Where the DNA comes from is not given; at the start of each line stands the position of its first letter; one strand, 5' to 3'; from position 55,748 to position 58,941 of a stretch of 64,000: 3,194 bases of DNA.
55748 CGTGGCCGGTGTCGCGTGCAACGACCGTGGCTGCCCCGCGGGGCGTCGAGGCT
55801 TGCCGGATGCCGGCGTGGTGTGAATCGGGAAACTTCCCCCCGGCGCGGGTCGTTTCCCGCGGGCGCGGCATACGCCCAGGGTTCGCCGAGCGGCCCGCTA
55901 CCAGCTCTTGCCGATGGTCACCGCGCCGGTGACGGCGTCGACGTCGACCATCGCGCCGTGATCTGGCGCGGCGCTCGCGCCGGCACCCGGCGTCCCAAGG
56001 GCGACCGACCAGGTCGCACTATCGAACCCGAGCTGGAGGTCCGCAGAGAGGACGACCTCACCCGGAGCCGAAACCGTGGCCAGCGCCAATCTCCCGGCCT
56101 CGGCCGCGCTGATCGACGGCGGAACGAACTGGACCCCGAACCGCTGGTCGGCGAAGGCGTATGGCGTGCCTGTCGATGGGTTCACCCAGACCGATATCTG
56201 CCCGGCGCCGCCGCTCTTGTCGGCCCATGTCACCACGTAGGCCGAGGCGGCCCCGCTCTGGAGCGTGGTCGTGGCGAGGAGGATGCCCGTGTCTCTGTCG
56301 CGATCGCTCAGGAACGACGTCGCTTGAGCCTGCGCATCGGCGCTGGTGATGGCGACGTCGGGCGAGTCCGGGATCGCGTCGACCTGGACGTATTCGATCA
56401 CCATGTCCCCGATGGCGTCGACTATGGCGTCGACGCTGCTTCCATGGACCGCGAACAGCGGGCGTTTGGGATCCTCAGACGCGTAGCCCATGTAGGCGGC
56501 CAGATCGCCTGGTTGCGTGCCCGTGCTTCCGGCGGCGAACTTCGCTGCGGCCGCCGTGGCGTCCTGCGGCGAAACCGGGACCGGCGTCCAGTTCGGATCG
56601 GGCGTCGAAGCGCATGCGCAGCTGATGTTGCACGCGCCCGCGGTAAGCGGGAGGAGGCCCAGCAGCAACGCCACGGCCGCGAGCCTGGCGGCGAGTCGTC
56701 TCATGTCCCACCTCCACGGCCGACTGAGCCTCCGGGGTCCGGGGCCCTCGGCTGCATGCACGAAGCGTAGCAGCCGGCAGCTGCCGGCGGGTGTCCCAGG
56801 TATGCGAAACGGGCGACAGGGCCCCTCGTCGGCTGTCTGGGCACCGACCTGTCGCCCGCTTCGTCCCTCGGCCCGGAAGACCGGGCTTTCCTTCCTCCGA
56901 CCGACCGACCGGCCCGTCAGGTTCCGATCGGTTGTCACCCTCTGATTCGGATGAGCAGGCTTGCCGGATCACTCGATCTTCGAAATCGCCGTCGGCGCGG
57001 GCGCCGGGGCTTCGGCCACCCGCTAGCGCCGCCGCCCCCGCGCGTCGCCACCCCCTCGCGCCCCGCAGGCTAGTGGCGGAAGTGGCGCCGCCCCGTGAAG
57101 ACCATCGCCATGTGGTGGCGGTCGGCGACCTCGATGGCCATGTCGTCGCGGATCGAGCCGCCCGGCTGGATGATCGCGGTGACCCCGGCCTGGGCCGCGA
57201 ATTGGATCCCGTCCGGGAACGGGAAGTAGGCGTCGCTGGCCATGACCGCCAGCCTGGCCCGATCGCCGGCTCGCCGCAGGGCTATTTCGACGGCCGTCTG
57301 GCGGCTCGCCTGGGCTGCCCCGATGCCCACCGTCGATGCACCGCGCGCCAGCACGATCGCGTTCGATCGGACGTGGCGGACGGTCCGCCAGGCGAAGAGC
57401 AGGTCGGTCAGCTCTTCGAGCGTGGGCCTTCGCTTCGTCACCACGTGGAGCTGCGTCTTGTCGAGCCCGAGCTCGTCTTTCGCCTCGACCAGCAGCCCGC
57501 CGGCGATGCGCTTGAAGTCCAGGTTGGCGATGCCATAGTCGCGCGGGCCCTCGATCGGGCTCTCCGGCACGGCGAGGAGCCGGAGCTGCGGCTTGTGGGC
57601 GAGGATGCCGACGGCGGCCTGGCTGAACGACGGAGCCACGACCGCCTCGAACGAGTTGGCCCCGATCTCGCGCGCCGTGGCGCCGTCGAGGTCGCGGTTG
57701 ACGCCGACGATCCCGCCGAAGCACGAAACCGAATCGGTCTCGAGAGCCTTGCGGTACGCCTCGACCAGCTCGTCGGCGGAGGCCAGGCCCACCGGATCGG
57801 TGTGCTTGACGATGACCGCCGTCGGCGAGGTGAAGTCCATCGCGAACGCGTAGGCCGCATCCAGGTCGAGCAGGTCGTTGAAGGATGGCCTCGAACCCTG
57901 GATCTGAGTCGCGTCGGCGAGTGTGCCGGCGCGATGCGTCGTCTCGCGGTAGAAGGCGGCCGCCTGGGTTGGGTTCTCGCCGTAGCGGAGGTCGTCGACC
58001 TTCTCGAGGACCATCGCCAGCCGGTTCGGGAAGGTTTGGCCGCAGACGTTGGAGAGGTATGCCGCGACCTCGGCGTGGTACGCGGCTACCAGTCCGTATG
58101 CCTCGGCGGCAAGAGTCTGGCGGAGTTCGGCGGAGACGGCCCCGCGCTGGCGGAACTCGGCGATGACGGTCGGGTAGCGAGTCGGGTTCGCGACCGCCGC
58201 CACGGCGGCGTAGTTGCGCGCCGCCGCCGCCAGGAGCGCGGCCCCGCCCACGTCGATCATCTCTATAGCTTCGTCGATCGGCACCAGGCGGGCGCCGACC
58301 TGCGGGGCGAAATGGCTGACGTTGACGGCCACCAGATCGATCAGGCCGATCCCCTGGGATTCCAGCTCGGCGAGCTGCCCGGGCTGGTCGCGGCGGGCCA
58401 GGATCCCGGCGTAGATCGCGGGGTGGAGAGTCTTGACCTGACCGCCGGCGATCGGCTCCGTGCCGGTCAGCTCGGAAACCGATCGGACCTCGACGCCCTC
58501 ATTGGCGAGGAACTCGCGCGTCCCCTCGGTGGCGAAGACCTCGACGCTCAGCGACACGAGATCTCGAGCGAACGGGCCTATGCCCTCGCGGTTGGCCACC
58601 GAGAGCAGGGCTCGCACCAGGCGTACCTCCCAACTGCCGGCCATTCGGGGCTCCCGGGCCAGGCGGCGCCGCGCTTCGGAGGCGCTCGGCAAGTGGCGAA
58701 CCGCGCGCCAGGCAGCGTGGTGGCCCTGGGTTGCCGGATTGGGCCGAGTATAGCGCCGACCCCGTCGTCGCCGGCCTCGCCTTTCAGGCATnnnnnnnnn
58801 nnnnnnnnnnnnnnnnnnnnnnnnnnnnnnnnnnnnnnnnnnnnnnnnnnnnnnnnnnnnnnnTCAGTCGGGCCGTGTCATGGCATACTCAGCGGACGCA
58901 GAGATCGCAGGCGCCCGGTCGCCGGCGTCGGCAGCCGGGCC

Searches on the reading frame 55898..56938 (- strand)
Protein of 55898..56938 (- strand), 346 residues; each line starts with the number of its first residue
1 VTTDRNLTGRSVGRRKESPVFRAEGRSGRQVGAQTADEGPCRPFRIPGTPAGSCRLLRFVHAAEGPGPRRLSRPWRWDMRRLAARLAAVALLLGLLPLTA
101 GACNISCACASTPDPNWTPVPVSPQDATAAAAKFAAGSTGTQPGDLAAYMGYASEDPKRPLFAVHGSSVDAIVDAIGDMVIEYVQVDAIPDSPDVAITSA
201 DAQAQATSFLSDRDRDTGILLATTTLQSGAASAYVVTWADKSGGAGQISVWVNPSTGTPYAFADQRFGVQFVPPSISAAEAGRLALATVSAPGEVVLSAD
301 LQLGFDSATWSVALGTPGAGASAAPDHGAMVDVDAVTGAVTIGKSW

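Call 77: search_protein_families(library=pfam, proteins=[window:55898-56938:-], max_evalue=0.001)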
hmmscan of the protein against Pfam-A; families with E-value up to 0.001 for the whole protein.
window:55898-56938:- (346 aa): 1 family
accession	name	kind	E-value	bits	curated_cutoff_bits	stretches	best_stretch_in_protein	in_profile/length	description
PF03413.25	PepSY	-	0.00031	21.4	24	0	276-340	2-56/60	Peptidase propeptide and YPEB domain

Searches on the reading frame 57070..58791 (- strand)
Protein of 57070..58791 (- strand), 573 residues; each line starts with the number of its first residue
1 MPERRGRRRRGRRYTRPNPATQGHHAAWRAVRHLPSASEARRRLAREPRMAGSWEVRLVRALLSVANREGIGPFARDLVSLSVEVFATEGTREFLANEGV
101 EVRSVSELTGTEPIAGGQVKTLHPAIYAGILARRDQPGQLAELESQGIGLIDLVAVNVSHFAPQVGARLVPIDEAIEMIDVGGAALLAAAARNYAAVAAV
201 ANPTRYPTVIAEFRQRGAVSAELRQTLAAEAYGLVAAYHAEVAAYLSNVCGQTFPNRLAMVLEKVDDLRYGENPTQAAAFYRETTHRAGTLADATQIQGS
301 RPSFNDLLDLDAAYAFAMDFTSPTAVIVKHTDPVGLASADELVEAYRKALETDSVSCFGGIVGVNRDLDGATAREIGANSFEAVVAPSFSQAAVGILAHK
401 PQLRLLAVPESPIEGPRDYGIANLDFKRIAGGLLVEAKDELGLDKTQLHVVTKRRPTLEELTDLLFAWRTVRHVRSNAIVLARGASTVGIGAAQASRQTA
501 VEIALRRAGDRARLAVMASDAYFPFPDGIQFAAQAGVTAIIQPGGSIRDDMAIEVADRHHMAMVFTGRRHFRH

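Call 77: search_protein_families(library=pfam, proteins=[window:57070-58791:-], max_evalue=0.001)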
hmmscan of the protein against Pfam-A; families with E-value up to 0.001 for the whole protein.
window:57070-58791:- (573 aa): 2 families
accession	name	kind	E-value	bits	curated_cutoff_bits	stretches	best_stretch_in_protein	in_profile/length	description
PF01808.24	AICARFT_IMPCHas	-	3.6e-97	326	25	1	190-506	1-310/311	AICARFT/IMPCHase bienzyme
PF02142.27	MGS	-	5.7e-12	46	24.1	1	72-184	3-93/94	MGS-like domain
